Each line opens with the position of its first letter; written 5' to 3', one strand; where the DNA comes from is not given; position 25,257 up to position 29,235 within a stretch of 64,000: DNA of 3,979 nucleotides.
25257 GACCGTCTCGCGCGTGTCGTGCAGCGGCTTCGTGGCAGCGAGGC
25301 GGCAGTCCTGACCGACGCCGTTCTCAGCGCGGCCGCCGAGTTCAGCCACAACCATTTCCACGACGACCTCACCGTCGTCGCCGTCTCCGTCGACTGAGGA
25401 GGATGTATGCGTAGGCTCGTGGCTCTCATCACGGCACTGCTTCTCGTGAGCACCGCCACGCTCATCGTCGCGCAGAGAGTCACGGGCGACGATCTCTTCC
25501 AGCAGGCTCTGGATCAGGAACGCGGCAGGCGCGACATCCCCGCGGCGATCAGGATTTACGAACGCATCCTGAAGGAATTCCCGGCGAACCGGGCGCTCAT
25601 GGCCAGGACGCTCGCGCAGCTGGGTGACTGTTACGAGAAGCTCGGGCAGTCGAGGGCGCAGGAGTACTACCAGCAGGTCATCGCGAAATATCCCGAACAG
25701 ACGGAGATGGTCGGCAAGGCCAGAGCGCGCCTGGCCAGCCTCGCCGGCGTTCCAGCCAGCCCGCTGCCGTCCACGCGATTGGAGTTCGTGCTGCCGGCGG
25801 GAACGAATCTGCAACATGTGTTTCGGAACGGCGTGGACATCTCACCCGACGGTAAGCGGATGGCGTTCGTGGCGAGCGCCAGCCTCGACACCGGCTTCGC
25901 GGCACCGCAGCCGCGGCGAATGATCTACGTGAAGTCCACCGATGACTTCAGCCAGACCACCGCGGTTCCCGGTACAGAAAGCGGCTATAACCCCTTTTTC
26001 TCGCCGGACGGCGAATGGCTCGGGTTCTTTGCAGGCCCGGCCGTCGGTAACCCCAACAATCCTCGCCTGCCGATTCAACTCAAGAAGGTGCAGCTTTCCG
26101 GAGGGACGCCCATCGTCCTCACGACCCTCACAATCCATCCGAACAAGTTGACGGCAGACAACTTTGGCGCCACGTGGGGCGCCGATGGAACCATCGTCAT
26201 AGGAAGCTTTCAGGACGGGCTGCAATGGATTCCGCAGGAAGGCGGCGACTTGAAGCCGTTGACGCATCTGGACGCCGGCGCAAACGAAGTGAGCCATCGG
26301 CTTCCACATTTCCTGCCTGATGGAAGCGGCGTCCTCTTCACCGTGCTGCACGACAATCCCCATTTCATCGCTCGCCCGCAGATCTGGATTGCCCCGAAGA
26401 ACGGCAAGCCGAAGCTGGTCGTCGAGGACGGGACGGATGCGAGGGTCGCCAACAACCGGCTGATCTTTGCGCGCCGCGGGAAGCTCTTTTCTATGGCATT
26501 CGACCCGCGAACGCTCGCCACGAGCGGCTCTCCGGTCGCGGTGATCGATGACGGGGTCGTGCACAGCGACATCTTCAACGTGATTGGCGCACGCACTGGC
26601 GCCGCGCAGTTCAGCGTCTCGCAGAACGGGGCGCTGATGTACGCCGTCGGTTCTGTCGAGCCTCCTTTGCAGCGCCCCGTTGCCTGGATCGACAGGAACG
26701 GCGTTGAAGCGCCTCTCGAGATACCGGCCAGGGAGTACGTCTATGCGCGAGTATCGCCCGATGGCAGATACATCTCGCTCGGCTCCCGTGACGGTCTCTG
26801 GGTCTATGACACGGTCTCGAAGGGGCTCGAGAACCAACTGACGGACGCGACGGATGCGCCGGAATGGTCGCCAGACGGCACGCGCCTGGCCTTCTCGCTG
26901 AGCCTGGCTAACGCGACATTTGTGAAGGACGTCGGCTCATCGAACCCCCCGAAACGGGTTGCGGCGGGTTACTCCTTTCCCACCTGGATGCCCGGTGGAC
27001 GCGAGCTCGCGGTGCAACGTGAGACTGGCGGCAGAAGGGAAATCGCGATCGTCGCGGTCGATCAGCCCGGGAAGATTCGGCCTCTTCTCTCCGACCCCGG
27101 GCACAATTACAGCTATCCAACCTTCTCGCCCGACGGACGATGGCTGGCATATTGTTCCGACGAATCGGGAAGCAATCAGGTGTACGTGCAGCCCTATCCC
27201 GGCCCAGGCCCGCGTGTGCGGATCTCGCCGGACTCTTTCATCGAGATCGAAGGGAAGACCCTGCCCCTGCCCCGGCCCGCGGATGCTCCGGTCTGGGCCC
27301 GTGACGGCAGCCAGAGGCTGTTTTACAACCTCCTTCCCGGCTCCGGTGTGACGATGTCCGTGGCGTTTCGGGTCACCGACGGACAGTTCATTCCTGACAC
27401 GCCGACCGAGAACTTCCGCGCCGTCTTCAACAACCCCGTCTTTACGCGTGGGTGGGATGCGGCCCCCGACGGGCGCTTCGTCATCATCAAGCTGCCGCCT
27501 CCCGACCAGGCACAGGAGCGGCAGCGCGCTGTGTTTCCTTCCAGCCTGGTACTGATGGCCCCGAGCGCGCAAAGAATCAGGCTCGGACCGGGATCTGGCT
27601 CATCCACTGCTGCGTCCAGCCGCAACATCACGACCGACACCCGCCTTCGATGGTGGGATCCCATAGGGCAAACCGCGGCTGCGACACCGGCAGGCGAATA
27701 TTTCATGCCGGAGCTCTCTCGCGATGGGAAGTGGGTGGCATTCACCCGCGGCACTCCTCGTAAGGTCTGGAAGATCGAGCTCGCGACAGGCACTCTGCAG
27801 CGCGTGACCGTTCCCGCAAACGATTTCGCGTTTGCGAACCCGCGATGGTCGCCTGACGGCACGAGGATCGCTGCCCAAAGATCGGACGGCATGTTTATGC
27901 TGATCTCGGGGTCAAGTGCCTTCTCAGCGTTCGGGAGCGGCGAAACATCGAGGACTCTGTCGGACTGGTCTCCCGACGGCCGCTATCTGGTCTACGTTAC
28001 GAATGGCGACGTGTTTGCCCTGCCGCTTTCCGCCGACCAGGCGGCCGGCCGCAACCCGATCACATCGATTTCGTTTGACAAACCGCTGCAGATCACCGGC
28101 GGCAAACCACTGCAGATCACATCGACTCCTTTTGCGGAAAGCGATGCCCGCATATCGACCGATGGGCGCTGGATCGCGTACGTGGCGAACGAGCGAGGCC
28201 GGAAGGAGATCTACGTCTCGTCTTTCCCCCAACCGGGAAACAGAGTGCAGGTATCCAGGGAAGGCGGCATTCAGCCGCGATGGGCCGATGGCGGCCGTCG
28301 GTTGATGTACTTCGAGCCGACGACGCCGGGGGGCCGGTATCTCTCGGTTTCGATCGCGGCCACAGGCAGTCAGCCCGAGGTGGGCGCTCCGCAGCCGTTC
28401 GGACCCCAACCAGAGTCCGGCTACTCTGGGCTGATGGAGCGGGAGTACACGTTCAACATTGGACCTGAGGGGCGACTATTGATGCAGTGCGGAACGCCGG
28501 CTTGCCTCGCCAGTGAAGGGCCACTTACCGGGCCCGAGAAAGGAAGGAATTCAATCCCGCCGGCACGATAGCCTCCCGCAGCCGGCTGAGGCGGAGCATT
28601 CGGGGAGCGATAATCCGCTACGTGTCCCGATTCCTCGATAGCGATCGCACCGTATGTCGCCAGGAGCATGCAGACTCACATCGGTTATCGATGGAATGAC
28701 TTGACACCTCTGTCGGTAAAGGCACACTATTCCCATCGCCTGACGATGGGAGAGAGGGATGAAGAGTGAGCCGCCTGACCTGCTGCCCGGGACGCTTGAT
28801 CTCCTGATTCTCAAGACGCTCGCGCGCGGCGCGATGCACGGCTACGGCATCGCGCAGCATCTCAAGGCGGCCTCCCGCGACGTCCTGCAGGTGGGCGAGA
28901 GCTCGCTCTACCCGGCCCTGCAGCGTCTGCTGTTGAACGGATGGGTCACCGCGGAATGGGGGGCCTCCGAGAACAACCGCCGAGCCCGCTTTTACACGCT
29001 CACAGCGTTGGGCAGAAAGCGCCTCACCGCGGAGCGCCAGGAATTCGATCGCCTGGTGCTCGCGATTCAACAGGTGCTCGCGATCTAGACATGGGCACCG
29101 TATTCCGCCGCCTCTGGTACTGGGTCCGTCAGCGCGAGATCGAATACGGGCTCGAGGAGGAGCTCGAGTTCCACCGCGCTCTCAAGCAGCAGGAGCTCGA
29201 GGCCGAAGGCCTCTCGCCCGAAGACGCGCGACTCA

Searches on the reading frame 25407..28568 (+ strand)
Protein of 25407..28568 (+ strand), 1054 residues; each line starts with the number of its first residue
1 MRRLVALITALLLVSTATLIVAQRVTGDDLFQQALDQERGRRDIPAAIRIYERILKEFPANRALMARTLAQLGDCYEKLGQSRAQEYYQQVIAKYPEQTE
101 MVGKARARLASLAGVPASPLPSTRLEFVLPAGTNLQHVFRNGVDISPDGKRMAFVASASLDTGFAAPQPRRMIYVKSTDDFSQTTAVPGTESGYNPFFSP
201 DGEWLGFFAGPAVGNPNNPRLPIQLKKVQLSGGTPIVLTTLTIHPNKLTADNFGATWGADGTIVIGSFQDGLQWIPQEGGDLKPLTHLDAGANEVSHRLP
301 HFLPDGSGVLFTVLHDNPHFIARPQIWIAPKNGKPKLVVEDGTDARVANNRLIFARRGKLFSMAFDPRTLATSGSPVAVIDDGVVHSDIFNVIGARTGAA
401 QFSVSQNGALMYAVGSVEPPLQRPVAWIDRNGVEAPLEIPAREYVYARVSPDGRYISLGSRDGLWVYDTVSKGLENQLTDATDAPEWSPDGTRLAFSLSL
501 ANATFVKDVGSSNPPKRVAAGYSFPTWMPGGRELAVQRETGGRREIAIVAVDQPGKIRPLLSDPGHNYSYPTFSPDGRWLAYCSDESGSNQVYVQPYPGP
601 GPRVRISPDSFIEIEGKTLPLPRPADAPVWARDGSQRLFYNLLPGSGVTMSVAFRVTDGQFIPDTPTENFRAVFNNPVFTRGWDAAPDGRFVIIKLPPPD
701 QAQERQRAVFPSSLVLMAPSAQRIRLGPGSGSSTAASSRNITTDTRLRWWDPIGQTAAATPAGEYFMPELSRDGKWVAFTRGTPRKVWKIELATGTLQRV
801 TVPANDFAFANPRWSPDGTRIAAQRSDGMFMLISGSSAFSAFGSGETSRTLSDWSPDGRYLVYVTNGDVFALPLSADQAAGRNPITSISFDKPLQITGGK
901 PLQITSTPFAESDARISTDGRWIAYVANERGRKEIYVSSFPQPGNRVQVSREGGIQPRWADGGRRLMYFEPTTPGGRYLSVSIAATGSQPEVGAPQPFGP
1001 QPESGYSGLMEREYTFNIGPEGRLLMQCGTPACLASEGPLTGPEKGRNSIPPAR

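Call 92: search_protein_families(library=ncbifam, max_evalue=0.00001, proteins=[window:25407-28568:+])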
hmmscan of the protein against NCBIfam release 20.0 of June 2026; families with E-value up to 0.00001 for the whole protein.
window:25407-28568:+ (1054 aa): 4 families
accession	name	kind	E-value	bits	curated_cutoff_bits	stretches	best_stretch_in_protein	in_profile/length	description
TIGR02800.1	propeller_TolB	equivalog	2.1e-30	106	343.15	1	477-597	185-310/418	Tol-Pal system beta propeller repeat protein TolB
NF002183.0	PRK01029.1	equivalog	2.4e-16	59.8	405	1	522-594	283-355/429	Tol-Pal system protein TolB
NF033523.0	lasso_peptidase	equivalog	2.8e-14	52.8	400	0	910-968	89-148/638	Atxe2 family lasso peptide isopeptidase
NF053518.1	DipepPtdsDpp5Prph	equivalog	1.3e-06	27.2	900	0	897-955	50-108/655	dipeptidyl-peptidase Dpp5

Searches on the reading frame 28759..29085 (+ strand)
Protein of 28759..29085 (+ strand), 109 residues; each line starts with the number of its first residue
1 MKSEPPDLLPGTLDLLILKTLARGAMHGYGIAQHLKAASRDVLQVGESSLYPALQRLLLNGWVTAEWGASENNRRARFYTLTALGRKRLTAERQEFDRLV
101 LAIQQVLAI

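Call 92: search_protein_families(library=ncbifam, max_evalue=0.00001, proteins=[window:28759-29085:+])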
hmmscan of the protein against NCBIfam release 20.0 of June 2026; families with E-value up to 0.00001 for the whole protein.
window:28759-29085:+ (109 aa): 4 families
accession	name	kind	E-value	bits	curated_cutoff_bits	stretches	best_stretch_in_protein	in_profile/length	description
TIGR03433.1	padR_acidobact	paralog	3.9e-41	139.3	101.8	1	10-108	2-100/101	PadR family transcriptional regulator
NF053635.1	TransRegRv3488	equivalog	1.8e-08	34.5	140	1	7-99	3-91/98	Rv3488 family transcriptional regulator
NF006931.0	PRK09416.1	equivalog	4.1e-08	33.5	112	1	16-95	47-121/135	PadR family transcriptional regulator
NF041230.1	BagL_FevM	exception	8.5e-06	25.9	230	1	44-107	65-126/145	MarR family transcriptional regulator BagL/FevM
